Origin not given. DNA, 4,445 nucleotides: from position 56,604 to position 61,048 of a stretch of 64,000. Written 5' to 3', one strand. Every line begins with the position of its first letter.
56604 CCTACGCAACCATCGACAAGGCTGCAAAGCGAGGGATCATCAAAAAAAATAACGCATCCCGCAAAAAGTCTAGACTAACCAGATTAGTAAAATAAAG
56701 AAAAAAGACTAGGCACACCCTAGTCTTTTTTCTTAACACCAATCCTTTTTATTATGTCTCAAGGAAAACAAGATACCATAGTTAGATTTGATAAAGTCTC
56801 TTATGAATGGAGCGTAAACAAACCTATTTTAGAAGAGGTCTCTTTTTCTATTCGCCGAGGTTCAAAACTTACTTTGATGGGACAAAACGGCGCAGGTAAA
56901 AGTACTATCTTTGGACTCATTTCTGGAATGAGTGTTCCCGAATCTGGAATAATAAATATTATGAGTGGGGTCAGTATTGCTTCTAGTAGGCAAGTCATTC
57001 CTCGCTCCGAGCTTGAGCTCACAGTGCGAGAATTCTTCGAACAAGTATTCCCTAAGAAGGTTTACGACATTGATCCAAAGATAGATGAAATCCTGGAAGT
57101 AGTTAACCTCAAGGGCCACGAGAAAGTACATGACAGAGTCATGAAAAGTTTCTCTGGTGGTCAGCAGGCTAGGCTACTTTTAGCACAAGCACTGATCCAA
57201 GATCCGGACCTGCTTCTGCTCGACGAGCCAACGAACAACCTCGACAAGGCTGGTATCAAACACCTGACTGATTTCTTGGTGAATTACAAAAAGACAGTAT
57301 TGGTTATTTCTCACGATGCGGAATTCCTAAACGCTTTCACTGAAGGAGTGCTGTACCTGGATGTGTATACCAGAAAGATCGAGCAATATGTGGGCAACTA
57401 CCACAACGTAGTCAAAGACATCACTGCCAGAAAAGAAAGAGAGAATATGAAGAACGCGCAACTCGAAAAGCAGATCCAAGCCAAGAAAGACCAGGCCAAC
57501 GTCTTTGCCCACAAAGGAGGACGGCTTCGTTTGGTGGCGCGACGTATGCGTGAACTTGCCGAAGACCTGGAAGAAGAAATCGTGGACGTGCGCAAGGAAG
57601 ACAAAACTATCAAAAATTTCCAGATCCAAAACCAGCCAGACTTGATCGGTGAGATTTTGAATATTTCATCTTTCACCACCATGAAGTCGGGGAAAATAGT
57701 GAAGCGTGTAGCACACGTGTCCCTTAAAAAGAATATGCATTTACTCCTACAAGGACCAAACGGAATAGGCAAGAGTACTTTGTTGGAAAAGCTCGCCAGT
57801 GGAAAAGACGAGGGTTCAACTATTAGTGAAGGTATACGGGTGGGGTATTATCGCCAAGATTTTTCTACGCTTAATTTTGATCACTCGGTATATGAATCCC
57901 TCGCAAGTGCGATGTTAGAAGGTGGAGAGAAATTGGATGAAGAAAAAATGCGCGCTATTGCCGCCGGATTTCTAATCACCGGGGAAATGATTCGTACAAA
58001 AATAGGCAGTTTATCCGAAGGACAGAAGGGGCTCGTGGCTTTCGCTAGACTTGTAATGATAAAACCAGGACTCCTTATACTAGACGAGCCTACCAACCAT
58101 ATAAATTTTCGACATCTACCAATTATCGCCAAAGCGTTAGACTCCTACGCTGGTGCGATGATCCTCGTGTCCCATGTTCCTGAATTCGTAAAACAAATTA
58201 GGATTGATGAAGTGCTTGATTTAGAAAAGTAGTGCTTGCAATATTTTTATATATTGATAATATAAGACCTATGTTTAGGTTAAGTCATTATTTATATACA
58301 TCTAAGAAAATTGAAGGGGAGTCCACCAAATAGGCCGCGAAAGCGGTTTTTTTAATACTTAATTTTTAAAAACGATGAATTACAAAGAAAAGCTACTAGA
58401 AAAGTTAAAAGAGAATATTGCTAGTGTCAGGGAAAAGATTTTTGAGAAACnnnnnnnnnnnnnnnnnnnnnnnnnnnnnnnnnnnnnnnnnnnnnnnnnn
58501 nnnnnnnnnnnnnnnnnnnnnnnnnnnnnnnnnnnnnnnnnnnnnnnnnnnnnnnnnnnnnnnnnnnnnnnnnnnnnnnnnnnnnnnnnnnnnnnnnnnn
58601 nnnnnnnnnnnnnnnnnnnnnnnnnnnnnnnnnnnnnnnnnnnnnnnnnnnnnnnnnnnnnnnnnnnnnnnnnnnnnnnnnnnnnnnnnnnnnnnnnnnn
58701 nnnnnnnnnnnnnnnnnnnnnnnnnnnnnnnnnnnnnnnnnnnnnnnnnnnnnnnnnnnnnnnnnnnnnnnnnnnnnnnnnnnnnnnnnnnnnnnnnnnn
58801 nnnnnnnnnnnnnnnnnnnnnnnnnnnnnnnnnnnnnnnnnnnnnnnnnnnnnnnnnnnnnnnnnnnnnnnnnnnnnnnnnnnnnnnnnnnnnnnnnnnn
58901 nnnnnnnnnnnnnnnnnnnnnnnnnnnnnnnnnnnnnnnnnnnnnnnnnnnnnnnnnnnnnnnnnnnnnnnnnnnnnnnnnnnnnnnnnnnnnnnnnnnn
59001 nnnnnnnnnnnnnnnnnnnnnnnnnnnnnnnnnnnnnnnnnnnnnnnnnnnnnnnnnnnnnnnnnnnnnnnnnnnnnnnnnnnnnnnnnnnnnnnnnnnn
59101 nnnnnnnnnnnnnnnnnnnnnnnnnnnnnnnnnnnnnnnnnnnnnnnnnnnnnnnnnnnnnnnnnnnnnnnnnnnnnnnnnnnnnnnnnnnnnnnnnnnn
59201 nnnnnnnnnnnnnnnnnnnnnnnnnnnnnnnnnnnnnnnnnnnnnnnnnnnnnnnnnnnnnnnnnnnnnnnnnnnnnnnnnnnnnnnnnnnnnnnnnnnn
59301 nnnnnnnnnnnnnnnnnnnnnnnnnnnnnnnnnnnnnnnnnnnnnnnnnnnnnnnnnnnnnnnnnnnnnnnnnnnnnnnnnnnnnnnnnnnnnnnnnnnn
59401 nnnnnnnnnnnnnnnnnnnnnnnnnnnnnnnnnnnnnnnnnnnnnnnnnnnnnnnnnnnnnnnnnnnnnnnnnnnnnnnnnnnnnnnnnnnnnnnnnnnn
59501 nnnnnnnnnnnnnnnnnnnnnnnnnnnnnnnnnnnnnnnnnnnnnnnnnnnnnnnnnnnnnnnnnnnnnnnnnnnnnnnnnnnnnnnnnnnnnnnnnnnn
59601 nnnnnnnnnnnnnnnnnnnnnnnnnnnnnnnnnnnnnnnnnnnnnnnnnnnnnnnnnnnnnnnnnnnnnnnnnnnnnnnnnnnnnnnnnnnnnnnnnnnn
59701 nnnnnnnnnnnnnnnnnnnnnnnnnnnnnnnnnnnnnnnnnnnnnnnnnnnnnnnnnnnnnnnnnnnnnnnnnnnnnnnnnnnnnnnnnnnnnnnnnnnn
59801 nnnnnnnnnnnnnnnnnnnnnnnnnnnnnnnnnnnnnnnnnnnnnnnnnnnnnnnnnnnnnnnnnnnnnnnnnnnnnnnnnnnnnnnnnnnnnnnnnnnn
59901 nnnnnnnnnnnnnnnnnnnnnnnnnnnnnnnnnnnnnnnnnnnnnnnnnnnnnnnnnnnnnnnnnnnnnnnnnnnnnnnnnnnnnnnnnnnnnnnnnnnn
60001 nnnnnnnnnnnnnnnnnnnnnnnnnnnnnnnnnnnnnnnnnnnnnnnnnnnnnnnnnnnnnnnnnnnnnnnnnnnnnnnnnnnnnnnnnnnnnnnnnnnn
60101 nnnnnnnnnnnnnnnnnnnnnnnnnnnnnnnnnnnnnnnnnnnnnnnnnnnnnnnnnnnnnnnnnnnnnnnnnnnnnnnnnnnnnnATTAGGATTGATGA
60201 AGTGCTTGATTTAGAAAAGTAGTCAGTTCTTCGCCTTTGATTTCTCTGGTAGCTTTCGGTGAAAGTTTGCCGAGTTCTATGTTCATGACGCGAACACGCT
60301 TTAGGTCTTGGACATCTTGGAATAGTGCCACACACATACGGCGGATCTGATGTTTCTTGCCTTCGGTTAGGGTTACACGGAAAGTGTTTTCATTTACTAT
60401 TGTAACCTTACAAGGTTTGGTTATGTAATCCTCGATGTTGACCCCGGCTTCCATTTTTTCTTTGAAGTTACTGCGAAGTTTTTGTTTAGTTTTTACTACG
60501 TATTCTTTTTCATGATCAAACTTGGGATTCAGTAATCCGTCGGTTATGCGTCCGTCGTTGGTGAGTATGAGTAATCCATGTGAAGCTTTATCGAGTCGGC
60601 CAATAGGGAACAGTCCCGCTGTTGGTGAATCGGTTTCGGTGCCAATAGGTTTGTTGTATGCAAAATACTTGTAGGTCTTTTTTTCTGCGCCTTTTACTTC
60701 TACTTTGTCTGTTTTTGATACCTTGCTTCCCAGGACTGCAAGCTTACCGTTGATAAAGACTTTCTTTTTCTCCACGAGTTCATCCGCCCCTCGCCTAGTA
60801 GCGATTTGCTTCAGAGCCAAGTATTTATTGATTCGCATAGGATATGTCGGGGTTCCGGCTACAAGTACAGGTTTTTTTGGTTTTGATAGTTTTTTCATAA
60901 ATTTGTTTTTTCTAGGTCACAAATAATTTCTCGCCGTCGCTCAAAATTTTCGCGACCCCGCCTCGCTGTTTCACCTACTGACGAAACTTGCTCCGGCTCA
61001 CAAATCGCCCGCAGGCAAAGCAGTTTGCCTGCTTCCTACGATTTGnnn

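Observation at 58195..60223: A HelD-like helicase gene inserted between convergent abcF and rluB, with a 39-bp duplication that rebuilds both gene ends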

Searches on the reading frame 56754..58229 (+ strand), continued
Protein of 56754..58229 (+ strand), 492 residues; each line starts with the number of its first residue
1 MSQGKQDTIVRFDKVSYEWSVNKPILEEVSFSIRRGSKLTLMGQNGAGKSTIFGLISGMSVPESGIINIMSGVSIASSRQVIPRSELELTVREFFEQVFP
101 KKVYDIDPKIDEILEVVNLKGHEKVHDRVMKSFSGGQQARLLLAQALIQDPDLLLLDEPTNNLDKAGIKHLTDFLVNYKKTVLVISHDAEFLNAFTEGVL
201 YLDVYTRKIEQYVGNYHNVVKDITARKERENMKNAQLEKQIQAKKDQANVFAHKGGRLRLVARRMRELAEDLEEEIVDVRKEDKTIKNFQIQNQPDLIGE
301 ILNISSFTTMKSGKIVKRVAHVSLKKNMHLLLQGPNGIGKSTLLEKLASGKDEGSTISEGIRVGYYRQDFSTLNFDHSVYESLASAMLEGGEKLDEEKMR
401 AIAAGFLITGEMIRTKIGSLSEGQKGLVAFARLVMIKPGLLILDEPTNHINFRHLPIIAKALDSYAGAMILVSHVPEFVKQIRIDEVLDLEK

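Call 78: find_encoding_contigs(protein=P0011, flank=5000, max_places=3)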
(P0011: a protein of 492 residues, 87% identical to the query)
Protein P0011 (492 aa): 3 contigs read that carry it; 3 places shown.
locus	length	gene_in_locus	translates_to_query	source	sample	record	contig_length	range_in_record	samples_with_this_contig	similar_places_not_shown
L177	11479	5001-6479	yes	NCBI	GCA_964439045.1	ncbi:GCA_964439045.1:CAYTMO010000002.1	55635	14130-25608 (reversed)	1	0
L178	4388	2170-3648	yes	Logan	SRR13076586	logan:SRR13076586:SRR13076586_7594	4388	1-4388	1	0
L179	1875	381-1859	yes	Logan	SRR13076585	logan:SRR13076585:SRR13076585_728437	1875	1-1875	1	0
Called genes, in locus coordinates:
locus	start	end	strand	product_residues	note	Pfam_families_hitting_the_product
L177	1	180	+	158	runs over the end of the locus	PF10881:DUF2726, PF18741:MTES_1575 (faint)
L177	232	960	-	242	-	PF01909:NTP_transf_2 (weak)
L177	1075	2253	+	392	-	PF11294:DUF3095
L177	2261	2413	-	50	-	-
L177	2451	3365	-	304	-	PF01149:Fapy_DNA_glyco, PF06831:H2TH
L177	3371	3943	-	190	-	PF01330:RuvA_N, PF14520:HHH_5, PF07499:RuvA_C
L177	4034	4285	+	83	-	PF01649:Ribosomal_S20p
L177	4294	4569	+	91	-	-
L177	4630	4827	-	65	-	PF00313:CSD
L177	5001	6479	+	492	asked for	PF00005:ABC_tran, PF02463:SMC_N (faint), PF03193:RsgA_GTPase (faint), PF13555:AAA_29 (faint), PF13304:AAA_21 (faint), PF13476:AAA_23 (faint), PF00005:ABC_tran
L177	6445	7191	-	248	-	PF01479:S4 (weak), PF00849:PseudoU_synth_2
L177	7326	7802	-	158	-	-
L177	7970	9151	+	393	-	PF13629:T2SS-T3SS_pil_N (faint), PF01471:PG_binding_1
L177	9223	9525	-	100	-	PF12840:HTH_20, PF01022:HTH_5, PF12802:MarR_2 (weak), PF21476:PF0610-like_N (weak)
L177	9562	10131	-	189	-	PF01923:Cob_adeno_trans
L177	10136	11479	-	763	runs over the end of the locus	PF03477:ATP-cone, PF17975:RNR_Alpha, PF21995:RNR-II_ins_dom, PF02867:Ribonuc_red_lgC (faint)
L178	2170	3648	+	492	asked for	PF00005:ABC_tran, PF02463:SMC_N (faint), PF03193:RsgA_GTPase (faint), PF13555:AAA_29 (faint), PF13304:AAA_21 (faint), PF13476:AAA_23 (faint), PF00005:ABC_tran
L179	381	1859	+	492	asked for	PF00005:ABC_tran, PF02463:SMC_N (faint), PF03193:RsgA_GTPase (faint), PF13555:AAA_29 (faint), PF13304:AAA_21 (faint), PF13476:AAA_23 (faint), PF00005:ABC_tran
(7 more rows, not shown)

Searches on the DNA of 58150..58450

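Call 58: search_rna_families(source=window, start=58150, end=58450, threshold=evalue, max_evalue=5)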
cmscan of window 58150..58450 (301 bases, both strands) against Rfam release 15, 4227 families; matches with E-value up to 5: 1.
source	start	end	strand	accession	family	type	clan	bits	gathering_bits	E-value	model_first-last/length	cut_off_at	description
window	58249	58356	+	RF00513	Trp_leader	Cis-reg; leader;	-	15.2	41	1.7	1-100/100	no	Tryptophan operon leader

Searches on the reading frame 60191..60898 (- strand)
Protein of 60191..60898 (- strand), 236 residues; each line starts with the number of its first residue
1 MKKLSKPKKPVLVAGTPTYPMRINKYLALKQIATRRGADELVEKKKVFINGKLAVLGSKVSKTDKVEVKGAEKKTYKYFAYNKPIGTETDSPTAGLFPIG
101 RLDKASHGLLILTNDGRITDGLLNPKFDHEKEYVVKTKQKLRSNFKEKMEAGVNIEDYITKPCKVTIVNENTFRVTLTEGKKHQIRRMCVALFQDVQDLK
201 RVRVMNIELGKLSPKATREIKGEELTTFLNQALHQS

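Call 4: search_protein_families(library=pfam, proteins=[window:60191-60898:-])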
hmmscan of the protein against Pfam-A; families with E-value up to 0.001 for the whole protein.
window:60191-60898:- (236 aa): 2 families
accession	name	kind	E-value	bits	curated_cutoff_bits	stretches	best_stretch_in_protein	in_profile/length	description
PF00849.27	PseudoU_synth_2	-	2.1e-16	60.9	26.8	1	94-189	37-150/152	RNA pseudouridylate synthase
PF01479.30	S4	-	1.4e-05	25.2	22.8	1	21-65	1-47/48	S4 domain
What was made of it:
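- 60188..60898 (-): RsuA/RluB/RluF-family pseudouridine synthase, 236 aa (S4 domain plus PseudoU_synth_2). Pfam hits in call 4.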

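Call 5: search_protein_families(library=ncbifam, proteins=[window:60191-60898:-])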
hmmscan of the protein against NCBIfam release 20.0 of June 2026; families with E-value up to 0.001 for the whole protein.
window:60191-60898:- (236 aa): 5 families
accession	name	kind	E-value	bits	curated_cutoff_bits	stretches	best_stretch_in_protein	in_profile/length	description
NF007784.0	PRK10475.1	equivalog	6.7e-46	156.6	318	1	20-230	6-234/290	23S rRNA pseudouridine(2604) synthase RluF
TIGR00093.1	TIGR00093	subfamily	8.1e-36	123.2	109.3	1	93-219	28-158/161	pseudouridine synthase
NF008097.0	PRK10839.1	equivalog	2.9e-24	86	275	1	21-226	1-228/232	16S rRNA pseudouridine(516) synthase RsuA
NF007976.1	PRK10700.1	equivalog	9.5e-18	64.3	290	1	98-217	105-228/291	23S rRNA pseudouridine(2605) synthase RluB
NF008487.1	PRK11394.1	equivalog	3e-10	40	284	1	92-172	57-137/206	23S rRNA pseudouridine(2457) synthase RluE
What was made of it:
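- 60188..60898 (-): TIGR00093 scores 123 bits against a 109-bit cut-off, and the best named model is RluF (call 5).
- Checked: The synthase matches RluF/RsuA-type models better than RluB (call 5).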

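Call 8: find_encoding_contigs(protein=window:60191-60898:-, flank=6000, max_places=10)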
Protein window:60191-60898:- (236 aa): 2 contigs read that carry it; 1 place shown.
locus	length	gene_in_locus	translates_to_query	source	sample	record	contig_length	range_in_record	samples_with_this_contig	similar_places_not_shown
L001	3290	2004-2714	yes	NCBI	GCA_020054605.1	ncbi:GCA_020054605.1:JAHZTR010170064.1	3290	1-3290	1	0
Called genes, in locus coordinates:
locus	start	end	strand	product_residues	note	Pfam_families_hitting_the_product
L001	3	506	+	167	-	?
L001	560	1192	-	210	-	PF03167:UDG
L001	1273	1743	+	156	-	-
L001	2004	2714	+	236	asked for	PF01479:S4 (weak), PF00849:PseudoU_synth_2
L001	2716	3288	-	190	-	?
